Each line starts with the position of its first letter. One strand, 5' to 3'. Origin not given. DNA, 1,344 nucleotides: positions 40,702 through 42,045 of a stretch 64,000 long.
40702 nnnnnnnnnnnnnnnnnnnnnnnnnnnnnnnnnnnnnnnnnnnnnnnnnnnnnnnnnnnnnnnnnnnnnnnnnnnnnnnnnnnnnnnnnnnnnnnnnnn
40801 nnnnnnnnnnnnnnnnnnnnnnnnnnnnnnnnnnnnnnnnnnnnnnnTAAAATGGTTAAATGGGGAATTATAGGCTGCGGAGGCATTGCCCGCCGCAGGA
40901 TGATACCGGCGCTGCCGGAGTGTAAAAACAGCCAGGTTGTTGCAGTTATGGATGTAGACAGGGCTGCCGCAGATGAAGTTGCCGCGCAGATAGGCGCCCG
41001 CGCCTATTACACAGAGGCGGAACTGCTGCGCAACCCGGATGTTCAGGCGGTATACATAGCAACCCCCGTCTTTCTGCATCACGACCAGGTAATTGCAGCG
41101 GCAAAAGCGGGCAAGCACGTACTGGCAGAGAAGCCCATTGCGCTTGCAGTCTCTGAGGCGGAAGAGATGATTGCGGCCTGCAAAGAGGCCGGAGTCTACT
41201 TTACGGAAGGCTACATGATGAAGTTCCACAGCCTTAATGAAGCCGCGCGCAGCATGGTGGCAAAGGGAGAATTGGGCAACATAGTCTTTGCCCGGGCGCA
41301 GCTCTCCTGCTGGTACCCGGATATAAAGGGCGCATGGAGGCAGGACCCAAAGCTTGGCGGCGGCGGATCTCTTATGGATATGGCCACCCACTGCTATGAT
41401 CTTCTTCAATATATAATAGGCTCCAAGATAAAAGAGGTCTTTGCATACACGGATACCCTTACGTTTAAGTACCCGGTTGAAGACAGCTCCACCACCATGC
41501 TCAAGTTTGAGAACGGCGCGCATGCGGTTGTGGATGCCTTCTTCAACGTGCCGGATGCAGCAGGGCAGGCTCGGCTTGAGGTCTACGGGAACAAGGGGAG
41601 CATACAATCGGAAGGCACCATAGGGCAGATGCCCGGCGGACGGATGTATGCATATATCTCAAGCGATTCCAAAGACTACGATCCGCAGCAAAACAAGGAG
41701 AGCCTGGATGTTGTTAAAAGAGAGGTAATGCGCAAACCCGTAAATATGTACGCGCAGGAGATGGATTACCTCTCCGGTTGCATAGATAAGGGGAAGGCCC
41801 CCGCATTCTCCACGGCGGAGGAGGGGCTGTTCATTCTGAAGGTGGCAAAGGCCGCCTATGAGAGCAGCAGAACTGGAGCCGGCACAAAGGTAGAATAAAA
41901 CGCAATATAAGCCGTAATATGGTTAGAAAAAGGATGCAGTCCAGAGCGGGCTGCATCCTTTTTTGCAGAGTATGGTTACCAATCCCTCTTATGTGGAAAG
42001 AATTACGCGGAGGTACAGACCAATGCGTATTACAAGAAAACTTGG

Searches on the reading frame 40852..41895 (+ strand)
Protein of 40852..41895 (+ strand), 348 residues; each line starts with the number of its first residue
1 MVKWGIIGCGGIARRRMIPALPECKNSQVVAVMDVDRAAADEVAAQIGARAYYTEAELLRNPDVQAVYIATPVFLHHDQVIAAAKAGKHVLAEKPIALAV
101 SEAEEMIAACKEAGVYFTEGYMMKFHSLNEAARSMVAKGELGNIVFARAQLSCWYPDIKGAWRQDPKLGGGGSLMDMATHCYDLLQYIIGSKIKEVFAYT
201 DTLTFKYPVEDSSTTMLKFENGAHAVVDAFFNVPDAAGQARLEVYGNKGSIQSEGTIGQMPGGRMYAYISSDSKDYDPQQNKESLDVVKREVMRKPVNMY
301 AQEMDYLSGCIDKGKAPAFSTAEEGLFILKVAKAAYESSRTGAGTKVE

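Call 4: search_protein_families(library=pfam, proteins=[window:40852-41895:+], max_evalue=0.1)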
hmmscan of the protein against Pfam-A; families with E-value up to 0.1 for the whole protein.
window:40852-41895:+ (348 aa): 6 families
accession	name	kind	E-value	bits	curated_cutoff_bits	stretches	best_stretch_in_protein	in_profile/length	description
PF22725.1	GFO_IDH_MocA_C3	-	5.1e-32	110.9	27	1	131-251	3-123/124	GFO/IDH/MocA C-terminal domain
PF01408.29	GFO_IDH_MocA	-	9.9e-30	104.1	24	1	3-121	2-120/120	Oxidoreductase family, NAD-binding Rossmann fold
PF02894.22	GFO_IDH_MocA_C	-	7.2e-25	88.5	22.9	1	133-343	1-214/218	Oxidoreductase family, C-terminal alpha/beta domain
PF22685.1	Gal80p_C-like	-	0.0033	18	29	1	132-202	6-80/152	Gal80p, C-terminal domain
PF03447.22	NAD_binding_3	-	0.013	16.6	24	1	8-115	1-111/116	Homoserine dehydrogenase, NAD binding domain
PF01073.25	3Beta_HSD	-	0.042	13.3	22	1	6-116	2-109/280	3-beta hydroxysteroid dehydrogenase/isomerase family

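Call 5: search_protein_families(library=ncbifam, proteins=[window:40852-41895:+], max_evalue=0.1)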
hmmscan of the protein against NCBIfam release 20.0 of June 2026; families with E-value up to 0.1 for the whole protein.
window:40852-41895:+ (348 aa): 12 families
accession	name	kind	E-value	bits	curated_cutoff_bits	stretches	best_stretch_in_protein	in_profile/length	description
TIGR04380.1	myo_inos_iolG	equivalog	2.3e-43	148.3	355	1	1-342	1-326/330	inositol 2-dehydrogenase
NF040723.1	UDP-GlcNAcDh_Arch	equivalog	2.9e-34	119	450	1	3-339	2-301/302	UDP-N-acetylglucosamine 3-dehydrogenase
NF041392.1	XylDh_Gfo6_Halo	equivalog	4.1e-33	114.6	350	1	2-344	17-347/350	D-xylose 1-dehydrogenase Gfo6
NF052479.1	LevoglcsnDh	equivalog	2.8e-31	108.6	650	1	30-212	39-224/386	levoglucosan dehydrogenase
NF008607.0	PRK11579.1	subfamily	9.7e-18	64.2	330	1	2-251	5-247/346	oxidoreductase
NF052679.1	InsChiInosDhIolG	equivalog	2.7e-17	62.8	540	1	2-249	3-246/343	bifunctional inositol 2-dehydrogenase/D-chiro-inositol 1-dehydrogenase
NF007574.0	PRK10206.1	equivalog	9.9e-14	51.1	352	1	4-338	5-335/345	oxidoreductase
NF058563.1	BT_2159_fam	equivalog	2.8e-11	43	650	1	2-149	1-148/350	disaccharide 3-dehydrogenase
NF058561.1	BT_2158_fam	equivalog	5.2e-08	31.9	750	1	7-144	41-177/487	glycoside 3-dehydrogenase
NF009830.0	PRK13304.1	equivalog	0.00022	20.8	267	1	1-102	1-100/265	aspartate dehydrogenase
NF007269.0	PRK09723.1-3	equivalog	0.026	13.7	473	1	197-278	121-192/391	putative fimbrial-like adhesin protein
TIGR03944.1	dehyd_SbnB_fam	equivalog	0.026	13.5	326.9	1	3-52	134-183/327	2,3-diaminopropionate biosynthesis protein SbnB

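Call 61: search_solved_structures(query=window:40852-41895:+, max_evalue=1e-15)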
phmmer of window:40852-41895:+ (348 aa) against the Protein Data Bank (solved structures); distinct sequences matched with E-value up to 1e-15: 48.
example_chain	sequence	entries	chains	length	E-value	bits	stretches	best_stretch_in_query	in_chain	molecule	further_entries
2glx_A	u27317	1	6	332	1.4e-38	136.4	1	3-266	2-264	1,5-anhydro-D-fructose reductase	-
4koa_A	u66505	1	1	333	1.7e-37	132.8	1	1-265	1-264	1,5-anhydro-D-fructose reductase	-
5a02_A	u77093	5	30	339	9.6e-35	123.7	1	4-346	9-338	ALDOSE-ALDOSE OXIDOREDUCTASE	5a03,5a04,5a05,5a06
7xr9_A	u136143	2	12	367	4.1e-33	118.4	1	2-190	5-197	DgpA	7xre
1evj_A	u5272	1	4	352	1.3e-32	116.8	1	4-343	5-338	GLUCOSE-FRUCTOSE OXIDOREDUCTASE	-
1ofg_A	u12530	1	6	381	1.2e-31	113.6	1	4-343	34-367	GLUCOSE-FRUCTOSE OXIDOREDUCTASE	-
1ryd_A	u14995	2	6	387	1.2e-31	113.5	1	4-343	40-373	glucose-fructose oxidoreductase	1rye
1h6a_A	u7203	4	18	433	1.9e-31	112.9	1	4-343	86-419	PRECURSOR FORM OF GLUCOSE-FRUCTOSE OXIDOREDUCTASE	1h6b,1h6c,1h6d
7wzd_A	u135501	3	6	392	4.6e-30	108.4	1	4-227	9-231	4,5-dihydroxyphthalate dehydrogenase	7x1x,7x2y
3q2k_A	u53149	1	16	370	1.6e-29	106.5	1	2-256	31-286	oxidoreductase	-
9m3d_B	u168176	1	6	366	1.4e-28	103.5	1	2-229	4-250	DgpA1 from W974-1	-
3moi_A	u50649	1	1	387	4e-27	98.7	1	2-227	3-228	Probable dehydrogenase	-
4gqa_A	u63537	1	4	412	1.7e-25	93.4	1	18-210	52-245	NAD binding Oxidoreductase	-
3q2i_A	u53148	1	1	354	3.7e-25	92.2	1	2-255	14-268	dehydrogenase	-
4h3v_A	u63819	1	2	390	5.4e-25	91.7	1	39-211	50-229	Oxidoreductase domain protein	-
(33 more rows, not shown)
